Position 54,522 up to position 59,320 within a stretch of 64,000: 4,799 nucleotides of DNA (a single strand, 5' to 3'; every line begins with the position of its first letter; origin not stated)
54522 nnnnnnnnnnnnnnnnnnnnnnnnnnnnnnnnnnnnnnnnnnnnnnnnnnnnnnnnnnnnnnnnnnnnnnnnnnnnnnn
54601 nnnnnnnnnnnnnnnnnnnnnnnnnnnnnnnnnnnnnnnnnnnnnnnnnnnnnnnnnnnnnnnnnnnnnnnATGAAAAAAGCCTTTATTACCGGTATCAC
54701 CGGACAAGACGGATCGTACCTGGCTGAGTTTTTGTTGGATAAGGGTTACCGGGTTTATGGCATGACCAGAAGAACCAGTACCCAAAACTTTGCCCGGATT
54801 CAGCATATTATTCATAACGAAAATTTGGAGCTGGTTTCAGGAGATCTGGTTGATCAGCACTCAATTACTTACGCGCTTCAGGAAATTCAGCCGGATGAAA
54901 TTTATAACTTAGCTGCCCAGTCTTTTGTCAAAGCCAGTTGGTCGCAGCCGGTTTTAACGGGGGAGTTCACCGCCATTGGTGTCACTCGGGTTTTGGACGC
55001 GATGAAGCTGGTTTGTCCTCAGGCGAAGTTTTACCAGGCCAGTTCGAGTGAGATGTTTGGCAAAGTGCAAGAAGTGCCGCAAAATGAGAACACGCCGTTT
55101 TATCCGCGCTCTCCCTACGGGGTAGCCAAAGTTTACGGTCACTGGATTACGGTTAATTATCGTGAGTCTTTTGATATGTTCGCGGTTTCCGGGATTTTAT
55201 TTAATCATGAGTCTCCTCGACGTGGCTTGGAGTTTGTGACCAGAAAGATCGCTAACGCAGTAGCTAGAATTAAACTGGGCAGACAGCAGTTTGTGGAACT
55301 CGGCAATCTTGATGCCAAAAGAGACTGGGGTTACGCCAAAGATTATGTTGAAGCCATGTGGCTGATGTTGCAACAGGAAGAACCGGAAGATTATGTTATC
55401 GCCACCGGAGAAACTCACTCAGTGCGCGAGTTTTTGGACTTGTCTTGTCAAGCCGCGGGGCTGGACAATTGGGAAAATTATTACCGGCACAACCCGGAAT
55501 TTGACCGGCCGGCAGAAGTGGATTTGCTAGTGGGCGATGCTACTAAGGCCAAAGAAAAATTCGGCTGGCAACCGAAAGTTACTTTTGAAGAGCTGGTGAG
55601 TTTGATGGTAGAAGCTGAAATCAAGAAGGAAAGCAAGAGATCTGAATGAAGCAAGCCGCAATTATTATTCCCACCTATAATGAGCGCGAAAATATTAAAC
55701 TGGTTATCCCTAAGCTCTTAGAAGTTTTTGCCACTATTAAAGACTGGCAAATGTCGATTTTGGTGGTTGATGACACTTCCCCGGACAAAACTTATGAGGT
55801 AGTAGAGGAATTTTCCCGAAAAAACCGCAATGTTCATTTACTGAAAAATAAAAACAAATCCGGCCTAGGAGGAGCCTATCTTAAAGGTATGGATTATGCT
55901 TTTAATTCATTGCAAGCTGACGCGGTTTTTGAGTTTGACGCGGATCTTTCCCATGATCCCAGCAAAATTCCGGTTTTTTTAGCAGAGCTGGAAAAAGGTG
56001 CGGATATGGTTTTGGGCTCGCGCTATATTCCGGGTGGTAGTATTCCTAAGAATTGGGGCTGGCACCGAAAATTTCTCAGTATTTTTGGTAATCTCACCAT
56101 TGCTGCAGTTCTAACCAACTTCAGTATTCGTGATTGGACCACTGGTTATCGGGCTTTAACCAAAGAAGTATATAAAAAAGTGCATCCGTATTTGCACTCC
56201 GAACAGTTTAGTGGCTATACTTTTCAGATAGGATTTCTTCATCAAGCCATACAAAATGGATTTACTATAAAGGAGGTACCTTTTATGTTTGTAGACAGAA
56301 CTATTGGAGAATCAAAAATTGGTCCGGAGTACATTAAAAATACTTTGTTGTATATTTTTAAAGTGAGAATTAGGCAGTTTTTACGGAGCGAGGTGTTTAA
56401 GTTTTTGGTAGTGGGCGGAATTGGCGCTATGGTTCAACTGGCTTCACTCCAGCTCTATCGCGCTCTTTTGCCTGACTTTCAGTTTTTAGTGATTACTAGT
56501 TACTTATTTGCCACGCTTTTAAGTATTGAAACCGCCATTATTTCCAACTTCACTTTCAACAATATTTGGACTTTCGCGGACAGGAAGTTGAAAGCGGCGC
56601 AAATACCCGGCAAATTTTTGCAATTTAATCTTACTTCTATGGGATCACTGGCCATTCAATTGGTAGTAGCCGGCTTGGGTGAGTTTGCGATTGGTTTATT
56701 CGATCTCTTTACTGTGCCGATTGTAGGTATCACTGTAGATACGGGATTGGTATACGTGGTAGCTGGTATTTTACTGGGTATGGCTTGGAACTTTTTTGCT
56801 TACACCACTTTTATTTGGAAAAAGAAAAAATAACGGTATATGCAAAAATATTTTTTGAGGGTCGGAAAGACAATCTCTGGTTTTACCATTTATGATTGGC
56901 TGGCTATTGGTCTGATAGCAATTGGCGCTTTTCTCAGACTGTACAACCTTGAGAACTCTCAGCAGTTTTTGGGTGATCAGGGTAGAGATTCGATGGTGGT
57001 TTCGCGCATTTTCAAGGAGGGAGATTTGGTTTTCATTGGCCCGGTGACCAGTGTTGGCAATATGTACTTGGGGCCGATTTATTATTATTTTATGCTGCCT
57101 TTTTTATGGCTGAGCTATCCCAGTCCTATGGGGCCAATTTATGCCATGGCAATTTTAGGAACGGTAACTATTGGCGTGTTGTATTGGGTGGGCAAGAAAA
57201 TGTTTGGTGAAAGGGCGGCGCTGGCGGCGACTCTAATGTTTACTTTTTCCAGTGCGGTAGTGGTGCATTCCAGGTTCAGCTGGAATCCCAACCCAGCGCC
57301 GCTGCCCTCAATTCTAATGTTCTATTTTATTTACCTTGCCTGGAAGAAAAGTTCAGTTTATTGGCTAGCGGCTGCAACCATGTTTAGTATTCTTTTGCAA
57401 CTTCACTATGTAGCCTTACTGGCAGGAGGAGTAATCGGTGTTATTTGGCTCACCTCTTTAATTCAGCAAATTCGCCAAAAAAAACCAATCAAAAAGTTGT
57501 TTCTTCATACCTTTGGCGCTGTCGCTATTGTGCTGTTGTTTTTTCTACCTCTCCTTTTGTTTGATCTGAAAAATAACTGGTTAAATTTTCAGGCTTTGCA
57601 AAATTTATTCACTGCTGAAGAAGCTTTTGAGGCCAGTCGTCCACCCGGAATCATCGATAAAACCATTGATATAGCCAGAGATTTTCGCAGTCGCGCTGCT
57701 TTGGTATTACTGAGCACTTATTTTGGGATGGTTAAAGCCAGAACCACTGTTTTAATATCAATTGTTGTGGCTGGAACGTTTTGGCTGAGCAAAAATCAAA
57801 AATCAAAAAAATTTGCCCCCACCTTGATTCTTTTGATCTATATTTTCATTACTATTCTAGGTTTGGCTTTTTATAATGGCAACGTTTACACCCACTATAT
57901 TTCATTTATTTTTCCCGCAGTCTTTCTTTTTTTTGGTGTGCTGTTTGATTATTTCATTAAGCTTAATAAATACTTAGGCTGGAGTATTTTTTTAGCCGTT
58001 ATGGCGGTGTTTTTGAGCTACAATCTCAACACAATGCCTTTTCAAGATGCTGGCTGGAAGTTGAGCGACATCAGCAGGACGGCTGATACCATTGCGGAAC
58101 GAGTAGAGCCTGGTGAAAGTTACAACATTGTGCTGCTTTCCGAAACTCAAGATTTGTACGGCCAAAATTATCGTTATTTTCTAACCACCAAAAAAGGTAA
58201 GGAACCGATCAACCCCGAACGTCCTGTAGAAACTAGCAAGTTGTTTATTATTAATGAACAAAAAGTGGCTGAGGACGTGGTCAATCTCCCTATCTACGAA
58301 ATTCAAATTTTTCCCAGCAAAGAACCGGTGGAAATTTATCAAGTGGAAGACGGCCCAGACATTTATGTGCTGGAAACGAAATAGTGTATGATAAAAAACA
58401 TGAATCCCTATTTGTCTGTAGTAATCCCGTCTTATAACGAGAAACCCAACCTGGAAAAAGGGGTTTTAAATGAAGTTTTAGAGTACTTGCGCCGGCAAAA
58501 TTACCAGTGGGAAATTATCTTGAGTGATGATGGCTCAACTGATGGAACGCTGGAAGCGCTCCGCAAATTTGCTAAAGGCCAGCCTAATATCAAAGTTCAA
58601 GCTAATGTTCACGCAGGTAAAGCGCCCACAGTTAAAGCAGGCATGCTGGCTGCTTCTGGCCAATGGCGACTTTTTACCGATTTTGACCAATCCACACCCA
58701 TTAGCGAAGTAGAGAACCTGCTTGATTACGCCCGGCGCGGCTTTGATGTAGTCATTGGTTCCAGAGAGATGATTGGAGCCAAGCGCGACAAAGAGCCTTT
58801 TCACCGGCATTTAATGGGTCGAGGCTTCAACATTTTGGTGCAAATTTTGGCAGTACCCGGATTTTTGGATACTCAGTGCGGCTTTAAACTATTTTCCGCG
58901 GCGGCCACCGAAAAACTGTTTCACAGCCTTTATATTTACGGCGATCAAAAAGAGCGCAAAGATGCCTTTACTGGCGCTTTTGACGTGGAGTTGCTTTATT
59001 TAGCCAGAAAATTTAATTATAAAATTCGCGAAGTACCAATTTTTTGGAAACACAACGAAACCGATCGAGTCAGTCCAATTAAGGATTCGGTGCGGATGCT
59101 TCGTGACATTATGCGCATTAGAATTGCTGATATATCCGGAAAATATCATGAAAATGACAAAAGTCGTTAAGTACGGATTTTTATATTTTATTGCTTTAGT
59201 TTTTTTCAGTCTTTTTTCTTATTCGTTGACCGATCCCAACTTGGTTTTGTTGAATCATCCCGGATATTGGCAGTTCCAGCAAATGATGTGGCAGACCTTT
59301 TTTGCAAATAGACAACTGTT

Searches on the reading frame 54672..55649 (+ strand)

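Call 19: search_protein_families(library=pfam, proteins=[window:54672-55649:+], max_evalue=0.0001)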
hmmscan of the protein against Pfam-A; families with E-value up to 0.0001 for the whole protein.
window:54672-55649:+ (325 aa): 4 families
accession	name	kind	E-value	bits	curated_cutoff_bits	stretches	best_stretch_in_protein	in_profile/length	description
PF16363.11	GDP_Man_Dehyd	-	1.8e-137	458.7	27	1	5-312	1-332/332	GDP-mannose 4,6 dehydratase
PF01370.27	Epimerase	-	1.5e-72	244.3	20.9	1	5-244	2-240/240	NAD dependent epimerase/dehydratase family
PF04321.23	RmlD_sub_bind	-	9.3e-08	31.9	27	1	4-173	3-149/287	RmlD substrate binding domain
PF05368.20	NmrA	-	2.4e-06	27.8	27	1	3-71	4-69/298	NmrA-like family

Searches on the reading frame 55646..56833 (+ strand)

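Call 19: search_protein_families(library=pfam, proteins=[window:55646-56833:+], max_evalue=0.0001)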
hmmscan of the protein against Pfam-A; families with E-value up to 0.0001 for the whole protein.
window:55646-56833:+ (395 aa): 2 families
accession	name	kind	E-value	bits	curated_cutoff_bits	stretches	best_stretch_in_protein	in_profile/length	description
PF00535.33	Glycos_transf_2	-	9.1e-26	91.2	23.3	1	6-178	2-166/168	Glycosyl transferase family 2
PF04138.20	GtrA_DPMS_TM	-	3.1e-13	50.4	26.1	1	252-391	1-117/117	GtrA/DPMS, transmembrane domain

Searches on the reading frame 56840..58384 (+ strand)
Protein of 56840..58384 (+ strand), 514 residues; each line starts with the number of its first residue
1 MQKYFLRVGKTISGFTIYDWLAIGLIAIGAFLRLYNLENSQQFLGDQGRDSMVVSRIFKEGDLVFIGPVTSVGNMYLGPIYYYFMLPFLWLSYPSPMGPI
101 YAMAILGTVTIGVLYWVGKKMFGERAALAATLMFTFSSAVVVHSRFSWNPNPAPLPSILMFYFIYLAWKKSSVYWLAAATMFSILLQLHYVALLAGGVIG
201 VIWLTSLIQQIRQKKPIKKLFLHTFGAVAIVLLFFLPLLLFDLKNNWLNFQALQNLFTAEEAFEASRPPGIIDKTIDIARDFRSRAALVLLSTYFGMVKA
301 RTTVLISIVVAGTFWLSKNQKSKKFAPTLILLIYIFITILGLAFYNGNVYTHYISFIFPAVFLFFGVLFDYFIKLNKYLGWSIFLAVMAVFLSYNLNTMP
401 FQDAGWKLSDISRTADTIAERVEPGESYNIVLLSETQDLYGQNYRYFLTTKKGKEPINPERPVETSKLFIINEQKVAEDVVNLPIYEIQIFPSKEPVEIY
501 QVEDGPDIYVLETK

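Call 19: search_protein_families(library=pfam, proteins=[window:56840-58384:+], max_evalue=0.0001)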
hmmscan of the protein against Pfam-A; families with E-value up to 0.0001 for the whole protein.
window:56840-58384:+ (514 aa): 1 family
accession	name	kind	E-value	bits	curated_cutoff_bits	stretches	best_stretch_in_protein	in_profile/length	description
PF13231.12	PMT_2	-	5.5e-07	30.4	26.1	1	88-239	13-158/160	Dolichyl-phosphate-mannose-protein mannosyltransferase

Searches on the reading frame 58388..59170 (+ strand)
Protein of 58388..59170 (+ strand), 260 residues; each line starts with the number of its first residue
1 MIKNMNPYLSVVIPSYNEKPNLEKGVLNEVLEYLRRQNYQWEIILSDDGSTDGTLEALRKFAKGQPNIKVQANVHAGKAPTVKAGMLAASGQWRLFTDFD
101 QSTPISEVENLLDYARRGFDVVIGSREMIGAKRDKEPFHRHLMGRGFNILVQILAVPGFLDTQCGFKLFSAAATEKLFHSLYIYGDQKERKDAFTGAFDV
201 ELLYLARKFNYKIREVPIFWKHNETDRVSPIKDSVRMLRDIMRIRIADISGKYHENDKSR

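Call 19: search_protein_families(library=pfam, proteins=[window:58388-59170:+], max_evalue=0.0001)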
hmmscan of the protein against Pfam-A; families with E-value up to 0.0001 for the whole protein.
window:58388-59170:+ (260 aa): 1 family
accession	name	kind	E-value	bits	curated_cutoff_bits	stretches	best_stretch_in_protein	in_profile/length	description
PF00535.33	Glycos_transf_2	-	6.1e-26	91.8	23.3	1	10-178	1-168/168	Glycosyl transferase family 2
